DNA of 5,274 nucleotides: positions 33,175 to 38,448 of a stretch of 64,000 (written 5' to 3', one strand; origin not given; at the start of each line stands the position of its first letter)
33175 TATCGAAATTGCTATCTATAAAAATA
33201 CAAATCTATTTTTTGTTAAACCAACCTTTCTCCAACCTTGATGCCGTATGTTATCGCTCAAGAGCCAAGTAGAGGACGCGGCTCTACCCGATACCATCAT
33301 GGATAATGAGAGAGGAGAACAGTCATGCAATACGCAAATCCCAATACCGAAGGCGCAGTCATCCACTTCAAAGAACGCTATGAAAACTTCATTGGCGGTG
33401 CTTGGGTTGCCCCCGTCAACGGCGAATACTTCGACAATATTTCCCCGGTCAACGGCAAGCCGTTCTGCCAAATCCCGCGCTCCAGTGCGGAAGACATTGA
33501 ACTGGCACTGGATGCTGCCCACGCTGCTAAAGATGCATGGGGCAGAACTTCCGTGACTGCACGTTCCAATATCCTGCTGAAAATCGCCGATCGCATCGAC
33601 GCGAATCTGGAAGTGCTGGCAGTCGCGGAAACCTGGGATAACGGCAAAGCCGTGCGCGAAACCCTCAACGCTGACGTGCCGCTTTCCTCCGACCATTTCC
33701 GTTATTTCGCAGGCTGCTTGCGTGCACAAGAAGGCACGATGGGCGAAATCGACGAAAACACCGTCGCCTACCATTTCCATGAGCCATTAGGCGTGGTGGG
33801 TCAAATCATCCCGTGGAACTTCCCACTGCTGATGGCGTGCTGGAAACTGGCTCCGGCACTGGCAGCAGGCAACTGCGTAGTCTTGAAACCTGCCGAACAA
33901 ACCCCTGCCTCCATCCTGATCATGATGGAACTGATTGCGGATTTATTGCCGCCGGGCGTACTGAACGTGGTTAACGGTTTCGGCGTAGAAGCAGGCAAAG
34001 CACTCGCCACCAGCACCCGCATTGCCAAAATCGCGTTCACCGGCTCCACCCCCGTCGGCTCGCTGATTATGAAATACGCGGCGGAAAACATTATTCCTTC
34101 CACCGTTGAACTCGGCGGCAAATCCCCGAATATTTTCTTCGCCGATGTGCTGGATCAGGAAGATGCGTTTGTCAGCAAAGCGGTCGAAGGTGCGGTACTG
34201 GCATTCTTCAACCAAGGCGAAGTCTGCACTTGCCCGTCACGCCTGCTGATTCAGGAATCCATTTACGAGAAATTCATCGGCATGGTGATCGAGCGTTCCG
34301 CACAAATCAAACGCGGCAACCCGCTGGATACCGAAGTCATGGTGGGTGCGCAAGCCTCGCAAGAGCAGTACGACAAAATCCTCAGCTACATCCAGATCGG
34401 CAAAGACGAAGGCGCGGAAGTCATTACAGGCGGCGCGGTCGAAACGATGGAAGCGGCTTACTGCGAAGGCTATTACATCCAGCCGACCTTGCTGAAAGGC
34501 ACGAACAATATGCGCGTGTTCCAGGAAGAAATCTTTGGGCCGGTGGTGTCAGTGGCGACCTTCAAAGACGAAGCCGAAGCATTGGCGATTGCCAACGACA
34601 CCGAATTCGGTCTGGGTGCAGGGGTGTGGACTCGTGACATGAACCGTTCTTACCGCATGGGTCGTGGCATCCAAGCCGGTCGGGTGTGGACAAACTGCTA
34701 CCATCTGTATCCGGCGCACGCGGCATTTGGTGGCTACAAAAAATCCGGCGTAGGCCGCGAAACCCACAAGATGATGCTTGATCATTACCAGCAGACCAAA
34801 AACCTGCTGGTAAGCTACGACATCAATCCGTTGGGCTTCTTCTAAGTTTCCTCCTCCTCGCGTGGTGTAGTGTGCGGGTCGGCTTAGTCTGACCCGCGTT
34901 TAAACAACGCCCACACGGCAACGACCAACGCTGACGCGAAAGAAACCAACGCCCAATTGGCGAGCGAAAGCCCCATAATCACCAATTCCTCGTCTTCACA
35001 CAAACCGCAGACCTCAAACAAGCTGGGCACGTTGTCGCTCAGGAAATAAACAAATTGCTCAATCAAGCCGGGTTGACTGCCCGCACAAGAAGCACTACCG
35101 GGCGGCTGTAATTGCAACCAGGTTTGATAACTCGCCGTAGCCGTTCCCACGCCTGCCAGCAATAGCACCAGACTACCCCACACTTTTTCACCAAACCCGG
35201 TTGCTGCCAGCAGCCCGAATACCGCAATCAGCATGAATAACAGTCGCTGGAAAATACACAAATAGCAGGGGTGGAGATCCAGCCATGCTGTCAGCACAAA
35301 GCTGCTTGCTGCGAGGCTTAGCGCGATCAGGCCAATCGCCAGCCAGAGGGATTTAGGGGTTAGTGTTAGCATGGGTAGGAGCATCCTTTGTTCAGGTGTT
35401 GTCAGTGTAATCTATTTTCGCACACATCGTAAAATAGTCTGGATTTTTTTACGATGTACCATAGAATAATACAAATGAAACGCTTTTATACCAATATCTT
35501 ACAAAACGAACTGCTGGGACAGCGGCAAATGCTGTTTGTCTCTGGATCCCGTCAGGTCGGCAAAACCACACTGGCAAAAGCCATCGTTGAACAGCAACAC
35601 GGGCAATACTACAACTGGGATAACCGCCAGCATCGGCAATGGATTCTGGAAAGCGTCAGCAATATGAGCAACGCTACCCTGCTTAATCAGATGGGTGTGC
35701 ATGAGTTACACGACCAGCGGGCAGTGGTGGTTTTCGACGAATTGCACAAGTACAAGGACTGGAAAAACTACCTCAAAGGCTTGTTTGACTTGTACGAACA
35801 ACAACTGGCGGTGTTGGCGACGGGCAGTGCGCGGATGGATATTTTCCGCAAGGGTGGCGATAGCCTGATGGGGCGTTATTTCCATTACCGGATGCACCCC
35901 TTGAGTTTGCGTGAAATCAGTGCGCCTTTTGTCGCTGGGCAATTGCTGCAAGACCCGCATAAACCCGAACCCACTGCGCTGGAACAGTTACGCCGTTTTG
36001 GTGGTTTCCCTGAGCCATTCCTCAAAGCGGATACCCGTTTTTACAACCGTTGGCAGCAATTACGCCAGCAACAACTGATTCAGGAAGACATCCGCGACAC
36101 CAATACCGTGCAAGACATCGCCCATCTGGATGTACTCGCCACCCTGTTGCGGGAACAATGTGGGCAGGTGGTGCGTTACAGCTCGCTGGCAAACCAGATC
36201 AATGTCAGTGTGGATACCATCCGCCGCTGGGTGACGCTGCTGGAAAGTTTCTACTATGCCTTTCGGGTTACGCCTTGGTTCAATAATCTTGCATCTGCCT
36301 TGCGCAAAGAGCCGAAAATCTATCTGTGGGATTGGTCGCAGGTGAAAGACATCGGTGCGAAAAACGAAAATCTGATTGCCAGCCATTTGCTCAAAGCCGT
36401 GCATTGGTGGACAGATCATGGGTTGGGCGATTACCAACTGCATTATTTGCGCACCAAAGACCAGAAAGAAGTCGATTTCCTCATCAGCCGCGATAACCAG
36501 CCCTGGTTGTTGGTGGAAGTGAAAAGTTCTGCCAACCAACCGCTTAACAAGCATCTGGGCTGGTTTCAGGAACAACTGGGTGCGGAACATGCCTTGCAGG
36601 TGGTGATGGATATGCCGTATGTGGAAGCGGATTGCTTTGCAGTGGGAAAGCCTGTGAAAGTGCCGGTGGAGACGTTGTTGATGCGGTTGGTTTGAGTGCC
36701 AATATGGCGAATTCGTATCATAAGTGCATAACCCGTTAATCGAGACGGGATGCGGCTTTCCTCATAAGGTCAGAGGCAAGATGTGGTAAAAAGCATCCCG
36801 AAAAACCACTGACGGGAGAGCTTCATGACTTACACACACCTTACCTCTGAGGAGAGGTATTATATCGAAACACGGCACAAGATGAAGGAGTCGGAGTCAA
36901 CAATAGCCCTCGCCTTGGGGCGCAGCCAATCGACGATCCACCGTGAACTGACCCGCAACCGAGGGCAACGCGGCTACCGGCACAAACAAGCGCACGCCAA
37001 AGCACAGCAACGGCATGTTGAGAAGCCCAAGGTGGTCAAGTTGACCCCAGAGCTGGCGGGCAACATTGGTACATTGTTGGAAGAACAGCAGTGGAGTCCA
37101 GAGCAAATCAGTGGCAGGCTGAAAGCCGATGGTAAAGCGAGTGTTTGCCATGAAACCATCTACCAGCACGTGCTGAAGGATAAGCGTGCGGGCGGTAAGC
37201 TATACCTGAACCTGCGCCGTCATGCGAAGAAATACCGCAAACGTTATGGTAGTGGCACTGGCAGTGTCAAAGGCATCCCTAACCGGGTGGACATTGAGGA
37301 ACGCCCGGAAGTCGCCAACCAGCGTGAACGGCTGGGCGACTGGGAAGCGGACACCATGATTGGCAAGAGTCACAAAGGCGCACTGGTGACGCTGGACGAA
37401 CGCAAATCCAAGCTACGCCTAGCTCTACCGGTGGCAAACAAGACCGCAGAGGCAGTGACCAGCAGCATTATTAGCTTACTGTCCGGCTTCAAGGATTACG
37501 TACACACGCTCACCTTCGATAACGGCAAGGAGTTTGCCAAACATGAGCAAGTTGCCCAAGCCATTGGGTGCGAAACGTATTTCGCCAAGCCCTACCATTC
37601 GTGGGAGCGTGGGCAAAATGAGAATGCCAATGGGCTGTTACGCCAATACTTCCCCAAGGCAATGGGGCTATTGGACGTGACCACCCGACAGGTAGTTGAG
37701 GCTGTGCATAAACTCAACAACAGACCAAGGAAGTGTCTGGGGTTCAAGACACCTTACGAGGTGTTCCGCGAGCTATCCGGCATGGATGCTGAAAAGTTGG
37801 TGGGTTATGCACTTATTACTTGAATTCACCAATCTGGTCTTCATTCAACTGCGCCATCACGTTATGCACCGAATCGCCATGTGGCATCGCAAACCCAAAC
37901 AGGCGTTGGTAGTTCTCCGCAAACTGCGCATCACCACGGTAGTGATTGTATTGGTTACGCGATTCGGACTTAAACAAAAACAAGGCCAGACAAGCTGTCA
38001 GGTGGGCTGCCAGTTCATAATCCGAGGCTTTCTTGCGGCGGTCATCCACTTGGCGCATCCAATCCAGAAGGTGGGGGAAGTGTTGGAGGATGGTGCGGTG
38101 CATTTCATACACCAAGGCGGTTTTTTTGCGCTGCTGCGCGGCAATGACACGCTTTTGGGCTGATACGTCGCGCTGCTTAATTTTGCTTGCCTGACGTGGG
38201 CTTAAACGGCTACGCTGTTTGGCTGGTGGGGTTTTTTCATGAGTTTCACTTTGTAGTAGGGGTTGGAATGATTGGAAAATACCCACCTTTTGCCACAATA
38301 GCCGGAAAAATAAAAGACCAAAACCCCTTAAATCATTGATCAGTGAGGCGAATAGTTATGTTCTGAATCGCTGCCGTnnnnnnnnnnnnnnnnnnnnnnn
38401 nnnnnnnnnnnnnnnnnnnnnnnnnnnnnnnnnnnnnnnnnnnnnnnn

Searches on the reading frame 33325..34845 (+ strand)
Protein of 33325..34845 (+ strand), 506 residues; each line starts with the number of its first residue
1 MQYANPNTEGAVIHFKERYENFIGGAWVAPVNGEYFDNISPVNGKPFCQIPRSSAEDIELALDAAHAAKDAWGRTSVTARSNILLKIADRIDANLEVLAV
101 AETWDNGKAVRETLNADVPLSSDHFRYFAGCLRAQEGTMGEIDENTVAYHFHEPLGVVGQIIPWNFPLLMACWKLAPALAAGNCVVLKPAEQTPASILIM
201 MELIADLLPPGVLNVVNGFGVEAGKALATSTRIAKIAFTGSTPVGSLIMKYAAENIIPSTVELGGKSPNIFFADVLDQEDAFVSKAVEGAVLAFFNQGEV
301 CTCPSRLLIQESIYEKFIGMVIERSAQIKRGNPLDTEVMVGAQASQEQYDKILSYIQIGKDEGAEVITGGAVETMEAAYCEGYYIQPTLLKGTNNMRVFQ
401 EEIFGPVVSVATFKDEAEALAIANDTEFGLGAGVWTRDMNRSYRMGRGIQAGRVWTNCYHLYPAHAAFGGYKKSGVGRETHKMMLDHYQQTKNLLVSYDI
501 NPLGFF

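Call 8: search_protein_families(library=pfam, proteins=[window:33325-34845:+], max_evalue=0.001)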
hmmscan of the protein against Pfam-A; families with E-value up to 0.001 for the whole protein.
window:33325-34845:+ (506 aa): 1 family
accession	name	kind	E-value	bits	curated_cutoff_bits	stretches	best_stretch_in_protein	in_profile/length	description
PF00171.27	Aldedh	-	5.3e-157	523.5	23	1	27-493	1-460/461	Aldehyde dehydrogenase family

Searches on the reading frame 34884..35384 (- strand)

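Call 8: search_protein_families(library=pfam, proteins=[window:34884-35384:-], max_evalue=0.001)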
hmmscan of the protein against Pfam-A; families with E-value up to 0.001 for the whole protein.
window:34884-35384:- (166 aa): 1 family
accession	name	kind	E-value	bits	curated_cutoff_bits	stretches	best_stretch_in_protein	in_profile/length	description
PF02600.21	DsbB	-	2.1e-29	103.2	22.1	1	11-159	2-148/148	Disulfide bond formation protein DsbB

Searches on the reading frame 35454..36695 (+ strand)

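Call 8: search_protein_families(library=pfam, proteins=[window:35454-36695:+], max_evalue=0.001)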
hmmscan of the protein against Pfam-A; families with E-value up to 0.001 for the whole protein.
window:35454-36695:+ (413 aa): 7 families
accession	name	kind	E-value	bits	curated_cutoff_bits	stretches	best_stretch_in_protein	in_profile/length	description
PF13635.12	DUF4143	-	5e-29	101.5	28.1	1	210-359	1-160/160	Domain of unknown function (DUF4143)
PF13173.12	AAA_14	-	1.5e-25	90.1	27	1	24-155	2-128/129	AAA domain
PF01637.24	ATPase_2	-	5.7e-05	23.5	33.2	0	22-50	18-46/225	ATPase domain predominantly from Archaea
PF13401.12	AAA_22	-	0.00013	22.7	27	0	23-113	4-110/130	AAA domain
PF00004.35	AAA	-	0.00019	22.3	21.2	1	29-100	3-69/131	ATPase family associated with various cellular activities (AAA)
PF00931.28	NB-ARC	-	0.00023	21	23.5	0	16-56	8-50/248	NB-ARC domain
PF13191.12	AAA_16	-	0.00056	20.9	32.6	0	13-51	13-51/167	AAA ATPase domain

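Call 30: search_protein_families(library=ncbifam, proteins=[window:35454-36695:+], max_evalue=0.01)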
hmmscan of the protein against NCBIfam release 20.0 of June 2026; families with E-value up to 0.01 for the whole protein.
window:35454-36695:+ (413 aa): 1 family
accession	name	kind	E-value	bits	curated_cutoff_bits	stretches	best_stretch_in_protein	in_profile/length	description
TIGR03420.1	DnaA_homol_Hda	equivalog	0.0047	16.5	194.8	0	22-115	36-117/226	DnaA regulatory inactivator Hda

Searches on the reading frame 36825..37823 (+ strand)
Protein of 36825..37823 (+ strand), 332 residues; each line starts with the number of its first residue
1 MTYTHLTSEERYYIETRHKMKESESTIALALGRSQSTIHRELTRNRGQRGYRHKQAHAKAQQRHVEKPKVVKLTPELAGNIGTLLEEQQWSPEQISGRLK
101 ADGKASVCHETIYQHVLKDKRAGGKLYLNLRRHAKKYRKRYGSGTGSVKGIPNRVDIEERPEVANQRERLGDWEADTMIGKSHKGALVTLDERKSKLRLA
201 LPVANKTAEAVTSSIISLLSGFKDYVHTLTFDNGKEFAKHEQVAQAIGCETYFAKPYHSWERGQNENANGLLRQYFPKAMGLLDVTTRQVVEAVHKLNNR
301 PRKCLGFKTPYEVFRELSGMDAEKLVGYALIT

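Call 8: search_protein_families(library=pfam, proteins=[window:36825-37823:+], max_evalue=0.001)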
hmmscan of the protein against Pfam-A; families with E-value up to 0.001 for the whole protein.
window:36825-37823:+ (332 aa): 3 families
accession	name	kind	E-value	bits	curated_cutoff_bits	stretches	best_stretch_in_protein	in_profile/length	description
PF13936.12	HTH_38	-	1.2e-12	47.8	27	1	3-45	2-44/44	Helix-turn-helix domain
PF13565.12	HTH_32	-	1.5e-06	29.1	33.7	1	37-115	1-72/73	Homeodomain-like domain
PF00665.32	rve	-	5.7e-06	27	32.6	1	172-259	7-102/102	Integrase core domain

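Call 30: search_protein_families(library=ncbifam, proteins=[window:36825-37823:+], max_evalue=0.01)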
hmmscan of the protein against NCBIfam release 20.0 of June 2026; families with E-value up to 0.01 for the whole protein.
window:36825-37823:+ (332 aa): 3 families
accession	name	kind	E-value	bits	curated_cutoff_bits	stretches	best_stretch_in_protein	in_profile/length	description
NF033563.0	transpos_IS30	equivalog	6.1e-89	298.3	80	1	36-303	1-267/267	IS30 family transposase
NF033577.2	transpos_IS481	equivalog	2.2e-17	63.5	224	1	20-314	12-284/284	IS481 family transposase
NF033546.1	transpos_IS21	equivalog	1.6e-07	31.1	160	1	16-315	3-283/294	IS21 family transposase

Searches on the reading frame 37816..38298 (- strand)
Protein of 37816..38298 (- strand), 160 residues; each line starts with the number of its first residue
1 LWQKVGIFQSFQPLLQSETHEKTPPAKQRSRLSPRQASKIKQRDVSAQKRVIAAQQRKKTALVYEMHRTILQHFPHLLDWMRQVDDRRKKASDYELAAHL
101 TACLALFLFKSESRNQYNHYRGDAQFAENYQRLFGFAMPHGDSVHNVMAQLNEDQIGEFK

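Call 8: search_protein_families(library=pfam, proteins=[window:37816-38298:-], max_evalue=0.001)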
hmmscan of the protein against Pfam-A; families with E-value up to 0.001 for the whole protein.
window:37816-38298:- (160 aa): 0 families

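Call 19: search_protein_families(library=pfam, proteins=[window:37816-38298:-], max_evalue=10)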
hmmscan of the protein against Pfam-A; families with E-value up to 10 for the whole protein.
window:37816-38298:- (160 aa): 1 family
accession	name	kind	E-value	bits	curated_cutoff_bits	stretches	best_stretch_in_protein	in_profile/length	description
PF13808.11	DDE_Tnp_1_assoc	-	0.0028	18.2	32.3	1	82-156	5-80/88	DDE_Tnp_1-associated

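Call 30: search_protein_families(library=ncbifam, proteins=[window:37816-38298:-], max_evalue=0.01)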
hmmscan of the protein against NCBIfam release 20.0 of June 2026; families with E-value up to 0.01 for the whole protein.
window:37816-38298:- (160 aa): 0 families
